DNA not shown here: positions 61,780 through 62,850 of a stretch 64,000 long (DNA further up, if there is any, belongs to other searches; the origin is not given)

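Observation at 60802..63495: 897-aa secreted protein with two different in-frame tandem-repeat arrays and a degenerate trypsin-like C-terminal domain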

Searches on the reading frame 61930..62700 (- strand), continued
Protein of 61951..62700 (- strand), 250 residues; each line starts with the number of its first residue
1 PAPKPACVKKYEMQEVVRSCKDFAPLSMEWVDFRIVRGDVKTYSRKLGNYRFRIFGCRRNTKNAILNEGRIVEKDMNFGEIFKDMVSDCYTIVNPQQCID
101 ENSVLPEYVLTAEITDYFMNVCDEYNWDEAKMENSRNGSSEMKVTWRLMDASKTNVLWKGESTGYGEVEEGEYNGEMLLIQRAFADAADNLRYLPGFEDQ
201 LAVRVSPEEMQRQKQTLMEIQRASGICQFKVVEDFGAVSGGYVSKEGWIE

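Call 42: search_protein_families(library=ncbifam, proteins=[P0163, P0168, P0171, P0184, P0154], max_evalue=0.001)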
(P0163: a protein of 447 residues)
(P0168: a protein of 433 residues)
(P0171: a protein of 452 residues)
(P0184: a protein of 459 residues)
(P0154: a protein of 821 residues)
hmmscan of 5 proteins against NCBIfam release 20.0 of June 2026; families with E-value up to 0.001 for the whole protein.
P0163 (447 aa): 13 families
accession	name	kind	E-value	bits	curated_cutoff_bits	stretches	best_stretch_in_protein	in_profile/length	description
TIGR02037.1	degP_htrA_DO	subfamily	1.7e-33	116.2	416.2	1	222-436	2-224/434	Do family serine endopeptidase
NF041521.1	HhoA_HhoB_HtrA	equivalog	1e-24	87.5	450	1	275-432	56-216/335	HhoA/HhoB/HtrA family serine endopeptidase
TIGR02038.1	protease_degS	equivalog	9.3e-23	80.9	422.95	1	277-437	79-244/351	outer membrane-stress sensor serine endopeptidase DegS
NF047968.1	SerProtHtrA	equivalog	3.3e-21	76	470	1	274-430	85-247/357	serine protease HtrA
NF008189.1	PRK10942.1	equivalog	3.7e-21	75.1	720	1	278-429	115-271/477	serine endoprotease DegP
NF033740.0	MarP_fam_protase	equivalog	1.7e-19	70.1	250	1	188-411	119-353/390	MarP family serine protease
NF007526.1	PRK10139.1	equivalog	4.8e-19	68.4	756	1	277-429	92-249/456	serine endoprotease DegQ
NF050055.1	SerProtHtrAMycob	equivalog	1.1e-18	67.4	800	1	243-440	189-407/502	serine protease HtrA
NF008147.1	PRK10898.1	equivalog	1.3e-16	60.7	408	1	276-438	78-246/352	outer membrane-stress sensor serine endopeptidase DegS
NF053637.1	SerProtHtrAspr2045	equivalog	2.1e-16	59.8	650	1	287-434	118-277/394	serine protease HtrA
NF040960.1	MamE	equivalog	1.5e-15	56.8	800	1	209-429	59-283/659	magnetosome formation protease MamE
NF041810.1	Avs1b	equivalog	5.6e-05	20.5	1500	1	263-387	5-137/1931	AVAST type 1 anti-phage system protease Avs1b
NF040961.1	MamO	equivalog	8.4e-05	21.1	800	1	269-419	92-250/648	magnetosome protein MamO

P0168 (433 aa): 14 families
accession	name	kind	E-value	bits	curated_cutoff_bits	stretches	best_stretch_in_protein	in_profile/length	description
TIGR02037.1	degP_htrA_DO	subfamily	1.3e-30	106.7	416.2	1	263-421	57-222/434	Do family serine endopeptidase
NF041521.1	HhoA_HhoB_HtrA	equivalog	3.5e-26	92.3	450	1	267-419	58-216/335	HhoA/HhoB/HtrA family serine endopeptidase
NF047968.1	SerProtHtrA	equivalog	1.2e-23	84.1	470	1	265-419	86-249/357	serine protease HtrA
TIGR02038.1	protease_degS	equivalog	2.9e-21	76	422.95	1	266-424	78-244/351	outer membrane-stress sensor serine endopeptidase DegS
NF007526.1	PRK10139.1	equivalog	5.7e-20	71.4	756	1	267-417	92-250/456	serine endoprotease DegQ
NF033740.0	MarP_fam_protase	equivalog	4.1e-19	68.9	250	1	262-401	207-353/390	MarP family serine protease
NF008189.1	PRK10942.1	equivalog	1.5e-18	66.5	720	1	267-415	114-270/477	serine endoprotease DegP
NF008147.1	PRK10898.1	equivalog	1e-16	61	408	1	266-428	78-249/352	outer membrane-stress sensor serine endopeptidase DegS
NF053637.1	SerProtHtrAspr2045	equivalog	1.7e-16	60.1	650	1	277-420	118-276/394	serine protease HtrA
NF040960.1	MamE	equivalog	5.2e-12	45.1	800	1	182-400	42-265/659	magnetosome formation protease MamE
NF050055.1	SerProtHtrAMycob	equivalog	6.5e-12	45.1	800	1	262-426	223-406/502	serine protease HtrA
NF041810.1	Avs1b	equivalog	1.4e-05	22.4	1500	1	253-370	5-131/1931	AVAST type 1 anti-phage system protease Avs1b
NF040961.1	MamO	equivalog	0.00027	19.4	800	1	254-416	87-257/648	magnetosome protein MamO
NF053519.1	DipepPtdsDpp7Prph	equivalog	0.00037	19.1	1200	1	375-403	635-663/708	dipeptidyl-peptidase Dpp7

P0171 (452 aa): 13 families
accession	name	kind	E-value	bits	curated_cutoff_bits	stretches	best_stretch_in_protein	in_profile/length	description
TIGR02037.1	degP_htrA_DO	subfamily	1.1e-33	116.9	416.2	1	264-445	36-222/434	Do family serine endopeptidase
NF041521.1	HhoA_HhoB_HtrA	equivalog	6.3e-25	88.2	450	1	284-444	54-217/335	HhoA/HhoB/HtrA family serine endopeptidase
NF047968.1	SerProtHtrA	equivalog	9.3e-21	74.6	470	1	275-441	74-247/357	serine protease HtrA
TIGR02038.1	protease_degS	equivalog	4.2e-20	72.2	422.95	1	287-443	78-239/351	outer membrane-stress sensor serine endopeptidase DegS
NF033740.0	MarP_fam_protase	equivalog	6.5e-19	68.2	250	1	271-419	189-350/390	MarP family serine protease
NF053637.1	SerProtHtrAspr2045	equivalog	8.9e-18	64.4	650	1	299-444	119-276/394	serine protease HtrA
NF007526.1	PRK10139.1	equivalog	5.1e-16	58.4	756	1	286-441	90-250/456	serine endoprotease DegQ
NF008147.1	PRK10898.1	equivalog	5.7e-16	58.6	408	1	289-445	80-242/352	outer membrane-stress sensor serine endopeptidase DegS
NF050055.1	SerProtHtrAMycob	equivalog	2.5e-14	53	800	1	272-443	208-399/502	serine protease HtrA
NF008189.1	PRK10942.1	equivalog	4.8e-14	51.7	720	1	296-439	124-270/477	serine endoprotease DegP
NF040960.1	MamE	equivalog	6.9e-13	48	800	1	289-442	124-285/659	magnetosome formation protease MamE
NF041810.1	Avs1b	equivalog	9.3e-07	26.4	1500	1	274-402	5-139/1931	AVAST type 1 anti-phage system protease Avs1b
NF040961.1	MamO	equivalog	1.2e-06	27.1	800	1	275-439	87-256/648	magnetosome protein MamO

P0184 (459 aa): 12 families
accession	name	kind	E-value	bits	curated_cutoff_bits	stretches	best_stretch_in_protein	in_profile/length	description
TIGR02037.1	degP_htrA_DO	subfamily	7.6e-34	117.4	416.2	1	286-446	59-220/434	Do family serine endopeptidase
NF041521.1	HhoA_HhoB_HtrA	equivalog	2.8e-30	105.8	450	1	287-446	57-216/335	HhoA/HhoB/HtrA family serine endopeptidase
TIGR02038.1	protease_degS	equivalog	3.9e-27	95.3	422.95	1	288-446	79-239/351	outer membrane-stress sensor serine endopeptidase DegS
NF047968.1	SerProtHtrA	equivalog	3.1e-26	92.6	470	1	280-444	80-247/357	serine protease HtrA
NF008147.1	PRK10898.1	equivalog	7.8e-22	77.9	408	1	289-446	80-240/352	outer membrane-stress sensor serine endopeptidase DegS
NF050055.1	SerProtHtrAMycob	equivalog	1.3e-18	67.2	800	1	278-446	215-399/502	serine protease HtrA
NF007526.1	PRK10139.1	equivalog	1.5e-18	66.7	756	1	287-444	91-250/456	serine endoprotease DegQ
NF053637.1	SerProtHtrAspr2045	equivalog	1.1e-17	64.1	650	1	289-447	105-276/394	serine protease HtrA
NF008189.1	PRK10942.1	equivalog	5.1e-16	58.2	720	1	289-438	115-268/477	serine endoprotease DegP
NF040960.1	MamE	equivalog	2.7e-13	49.4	800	1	288-437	123-279/659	magnetosome formation protease MamE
NF033740.0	MarP_fam_protase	equivalog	4.8e-11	42.3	250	1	288-422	212-351/390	MarP family serine protease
NF040961.1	MamO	equivalog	9.2e-05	21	800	1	277-425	85-243/648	magnetosome protein MamO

P0154 (821 aa): 3 families
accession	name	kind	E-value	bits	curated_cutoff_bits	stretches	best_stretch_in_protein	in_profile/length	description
TIGR02037.1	degP_htrA_DO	subfamily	3.7e-05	22.8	416.2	1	630-737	57-161/434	Do family serine endopeptidase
NF041810.1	Avs1b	equivalog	0.0001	19.6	1500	1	621-719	6-108/1931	AVAST type 1 anti-phage system protease Avs1b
NF033740.0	MarP_fam_protase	equivalog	0.00049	19.2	250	1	618-750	190-321/390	MarP family serine protease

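Call 48: find_encoding_contigs(protein=P0163, flank=5000, max_places=2)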
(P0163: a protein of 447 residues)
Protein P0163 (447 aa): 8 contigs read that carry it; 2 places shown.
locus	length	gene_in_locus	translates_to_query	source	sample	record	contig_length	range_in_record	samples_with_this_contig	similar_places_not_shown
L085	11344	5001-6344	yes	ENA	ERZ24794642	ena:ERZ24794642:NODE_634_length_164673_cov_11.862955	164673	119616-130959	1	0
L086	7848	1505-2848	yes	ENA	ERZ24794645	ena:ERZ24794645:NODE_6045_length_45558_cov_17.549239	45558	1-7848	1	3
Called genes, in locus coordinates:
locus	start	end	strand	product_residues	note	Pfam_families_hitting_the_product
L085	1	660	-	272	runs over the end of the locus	PF00753:Lactamase_B, PF13483:Lactamase_B_3, PF12706:Lactamase_B_2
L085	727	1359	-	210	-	PF02798:GST_N, PF13417:GST_N_3, PF13409:GST_N_2 (weak), PF00043:GST_C, PF14497:GST_C_3 (weak)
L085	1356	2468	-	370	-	PF01008:IF-2B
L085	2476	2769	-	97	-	PF07045:DUF1330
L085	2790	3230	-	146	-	PF04140:ICMT (weak), PF04191:PEMT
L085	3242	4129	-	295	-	PF01048:PNP_UDP_1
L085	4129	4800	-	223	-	PF01738:DLH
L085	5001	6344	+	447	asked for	PF10459:Peptidase_S46 (faint), PF00089:Trypsin, PF13365:Trypsin_2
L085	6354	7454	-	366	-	PF01926:MMR_HSR1, PF02421:FeoB_N, PF06071:YchF-GTPase_C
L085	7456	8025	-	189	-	PF01195:Pept_tRNA_hydro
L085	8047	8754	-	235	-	-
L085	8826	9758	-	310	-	PF13793:Pribosyltran_N, PF00156:Pribosyltran, PF14572:Pribosyl_synth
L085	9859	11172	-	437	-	-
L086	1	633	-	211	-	?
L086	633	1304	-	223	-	PF01738:DLH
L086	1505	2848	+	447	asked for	PF10459:Peptidase_S46 (faint), PF00089:Trypsin, PF13365:Trypsin_2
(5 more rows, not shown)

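Call 49: find_encoding_contigs(protein=P0170, flank=5000, max_places=2)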
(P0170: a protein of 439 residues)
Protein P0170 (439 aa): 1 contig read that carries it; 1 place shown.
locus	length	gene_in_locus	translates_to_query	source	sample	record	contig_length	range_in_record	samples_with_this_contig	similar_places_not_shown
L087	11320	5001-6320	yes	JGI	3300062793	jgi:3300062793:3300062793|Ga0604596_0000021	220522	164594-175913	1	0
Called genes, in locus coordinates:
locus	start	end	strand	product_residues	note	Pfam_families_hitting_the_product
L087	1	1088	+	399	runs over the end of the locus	PF00557:Peptidase_M24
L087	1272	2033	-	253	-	PF00977:His_biosynth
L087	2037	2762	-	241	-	PF00977:His_biosynth, PF01180:DHO_dh (faint), PF01207:Dus (weak)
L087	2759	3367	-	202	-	PF00583:Acetyltransf_1, PF13673:Acetyltransf_10, PF13508:Acetyltransf_7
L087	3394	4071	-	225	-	PF00117:GATase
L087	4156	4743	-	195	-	PF00475:IGPD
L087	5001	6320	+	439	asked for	PF00089:Trypsin, PF13365:Trypsin_2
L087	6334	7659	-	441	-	PF06559:DCD_N, PF22769:DCD, PF22569:DCD_C, PF22769:DCD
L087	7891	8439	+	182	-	PF00227:Proteasome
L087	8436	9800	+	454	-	PF00493:MCM (faint), PF13191:AAA_16 (weak), PF05496:RuvB_N (faint), PF07728:AAA_5 (faint), PF13401:AAA_22 (faint), PF00004:AAA (weak), PF07724:AAA_2, PF00004:AAA (weak)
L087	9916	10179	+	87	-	PF01402:RHH_1, PF27535:RelB3_C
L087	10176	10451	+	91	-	PF05016:ParE_toxin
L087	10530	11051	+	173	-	PF03625:DUF302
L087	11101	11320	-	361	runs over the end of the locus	-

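Call 50: find_encoding_contigs(protein=P0184, flank=5000, max_places=2)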
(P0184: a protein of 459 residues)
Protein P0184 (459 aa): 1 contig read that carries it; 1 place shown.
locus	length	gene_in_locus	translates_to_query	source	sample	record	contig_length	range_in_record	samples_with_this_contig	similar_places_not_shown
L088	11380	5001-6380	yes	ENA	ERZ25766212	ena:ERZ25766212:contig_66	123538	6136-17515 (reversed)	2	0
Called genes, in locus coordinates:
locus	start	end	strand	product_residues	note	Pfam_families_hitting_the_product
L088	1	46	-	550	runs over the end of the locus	PF02743:dCache_1, PF00211:Guanylate_cyc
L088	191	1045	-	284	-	PF00582:Usp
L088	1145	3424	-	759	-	PF01804:Penicil_amidase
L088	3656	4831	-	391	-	PF13384:HTH_23, PF13518:HTH_28, PF13551:HTH_29, PF13565:HTH_32 (weak)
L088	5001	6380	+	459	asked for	PF00089:Trypsin, PF13365:Trypsin_2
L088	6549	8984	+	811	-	PF01266:DAO, PF07992:Pyr_redox_2 (faint), PF13454:NAD_binding_9 (faint), PF13738:Pyr_redox_3 (faint), PF16350:FAO_M, PF01571:GCV_T, PF08669:GCV_T_C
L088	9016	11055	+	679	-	PF00724:Oxidored_FMN, PF07992:Pyr_redox_2 (faint), PF12831:FAD_oxidored (weak), PF13450:NAD_binding_8 (weak)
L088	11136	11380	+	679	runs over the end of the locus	PF00724:Oxidored_FMN, PF03486:HI0933_like (weak), PF07992:Pyr_redox_2, PF12831:FAD_oxidored (faint), PF13450:NAD_binding_8 (weak)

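Call 61: search_solved_structures(query=A5, max_evalue=10, show_alignments=2)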
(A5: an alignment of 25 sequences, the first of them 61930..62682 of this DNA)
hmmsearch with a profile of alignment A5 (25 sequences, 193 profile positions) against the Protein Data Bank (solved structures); distinct sequences matched with E-value up to 10: 5.
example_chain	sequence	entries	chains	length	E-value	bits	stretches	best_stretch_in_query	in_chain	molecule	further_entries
5a4x_A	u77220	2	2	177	0.15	14.7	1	53-108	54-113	AT3G17980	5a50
5a4x_B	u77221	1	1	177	0.83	12.3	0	53-108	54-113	AT3G17980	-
4v29_A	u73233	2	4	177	0.88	12.2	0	53-108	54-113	AT3G17980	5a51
5a50_B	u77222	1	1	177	0.92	12.2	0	53-108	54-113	AT3G17980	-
3cki_B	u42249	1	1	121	0.94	12.1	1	55-125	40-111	Metalloproteinase inhibitor 3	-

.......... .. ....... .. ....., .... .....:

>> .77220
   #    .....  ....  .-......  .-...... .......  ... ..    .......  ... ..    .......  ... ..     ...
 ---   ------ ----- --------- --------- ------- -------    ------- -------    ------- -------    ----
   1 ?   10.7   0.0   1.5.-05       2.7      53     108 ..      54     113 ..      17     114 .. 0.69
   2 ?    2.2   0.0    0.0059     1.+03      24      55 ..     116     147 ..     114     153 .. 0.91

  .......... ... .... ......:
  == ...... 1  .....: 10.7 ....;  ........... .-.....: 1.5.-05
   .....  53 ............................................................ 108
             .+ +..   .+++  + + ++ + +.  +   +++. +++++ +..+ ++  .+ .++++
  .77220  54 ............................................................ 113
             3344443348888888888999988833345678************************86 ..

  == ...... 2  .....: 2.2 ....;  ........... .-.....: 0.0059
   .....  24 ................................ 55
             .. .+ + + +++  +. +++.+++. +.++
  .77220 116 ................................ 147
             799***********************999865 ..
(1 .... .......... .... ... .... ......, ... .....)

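Call 62: search_protein_families(library=pfam, alignment_id=A5, max_evalue=1)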
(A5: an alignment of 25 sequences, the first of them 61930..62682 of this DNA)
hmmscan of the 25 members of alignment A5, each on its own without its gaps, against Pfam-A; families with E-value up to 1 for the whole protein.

A. member 1, window:61930-62682:- (251 aa): 0 families

B. families by the number of members that match (of 25 scanned): 14 families
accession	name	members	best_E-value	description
PF03886.18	ABC_trans_aux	2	0.14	ABC-type transport auxiliary lipoprotein component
PF19901.4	DUF6374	1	0.025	Family of unknown function (DUF6374)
PF13164.11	Diedel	1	0.074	Diedel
PF10626.15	TraO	1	0.089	Conjugative transposon protein TraO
PF14162.11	YozD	1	0.1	YozD-like protein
PF00903.31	Glyoxalase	1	0.11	Glyoxalase/Bleomycin resistance protein/Dioxygenase superfamily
PF12085.13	DUF3562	1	0.12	Protein of unknown function (DUF3562)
PF02241.23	MCR_beta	1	0.13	Methyl-coenzyme M reductase beta subunit, C-terminal domain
PF24288.1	DUF7476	1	0.13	Family of unknown function (DUF7476)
PF12198.13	Tuberculin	1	0.15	Tuberculin-active protein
PF22085.1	NorB_cytochrome_c-like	1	0.16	Nitric oxide reductase subunit B, cytochrome c-like domain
PF17816.7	PDZ_4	1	0.19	PDZ domain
PF15054.11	DUF4535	1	0.2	Domain of unknown function (DUF4535)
PF16217.10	M64_N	1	0.2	Peptidase M64 N-terminus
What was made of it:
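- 61996..62673 (-): Middle alpha/beta domain, aa 275-500, the most conserved part of the protein, with six invariant Cys. No Pfam model. Fold resembles CsgG/LptE/PelC. No Pfam hit in 25 members (call 62).
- On CsgG / LptE / PelC-type outer-membrane lipoproteins: No Pfam family at E up to 1 in 25 members of the domain (call 62).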

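Call 66: find_encoding_contigs(protein=P0146, flank=4000, max_places=2)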
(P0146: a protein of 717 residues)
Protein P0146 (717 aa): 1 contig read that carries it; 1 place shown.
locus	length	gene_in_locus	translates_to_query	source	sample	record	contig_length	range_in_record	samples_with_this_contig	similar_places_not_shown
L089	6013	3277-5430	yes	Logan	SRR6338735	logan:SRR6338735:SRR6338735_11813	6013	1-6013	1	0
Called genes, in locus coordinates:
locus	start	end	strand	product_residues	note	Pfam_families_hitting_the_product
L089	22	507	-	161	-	PF01281:Ribosomal_L9_N, PF03948:Ribosomal_L9_C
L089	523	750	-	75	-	PF01084:Ribosomal_S18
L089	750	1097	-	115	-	PF01250:Ribosomal_S6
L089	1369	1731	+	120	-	-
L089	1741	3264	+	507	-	PF13541:ChlI, PF00158:Sigma54_activat (faint), PF01078:Mg_chelatase, PF07728:AAA_5, PF00493:MCM (weak), PF13335:Mg_chelatase_C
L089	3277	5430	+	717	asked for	PF13365:Trypsin_2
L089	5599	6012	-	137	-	?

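Call 67: find_encoding_contigs(protein=P0155, flank=4000, max_places=2)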
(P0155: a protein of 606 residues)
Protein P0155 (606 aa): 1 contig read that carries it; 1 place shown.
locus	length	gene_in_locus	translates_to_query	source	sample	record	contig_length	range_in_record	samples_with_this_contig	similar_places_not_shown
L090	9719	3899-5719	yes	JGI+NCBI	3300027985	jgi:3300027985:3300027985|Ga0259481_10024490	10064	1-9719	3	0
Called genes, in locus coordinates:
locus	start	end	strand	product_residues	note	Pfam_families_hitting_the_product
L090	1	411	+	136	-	?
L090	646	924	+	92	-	PF00216:Bac_DNA_binding, PF18291:HU-HIG (weak)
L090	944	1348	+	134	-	PF06305:LapA_dom (weak)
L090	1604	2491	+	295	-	PF17848:Zn_ribbon_ACC, PF01039:Carboxyl_trans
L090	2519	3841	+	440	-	PF08245:Mur_ligase_M, PF27239:FOL3_C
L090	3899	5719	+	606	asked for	PF13365:Trypsin_2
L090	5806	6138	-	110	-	PF00893:Multi_Drug_Res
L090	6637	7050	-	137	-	PF05732:RepL (faint), PF01475:FUR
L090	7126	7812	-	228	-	PF00814:TsaD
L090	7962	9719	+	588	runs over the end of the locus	PF00989:PAS (faint), PF08448:PAS_4 (faint), PF13188:PAS_8 (faint), PF12860:PAS_7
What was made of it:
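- Tried and rejected: A dead-triad lipoprotein relative (P0146) is, and another (P0155) is not (calls 66, 67).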
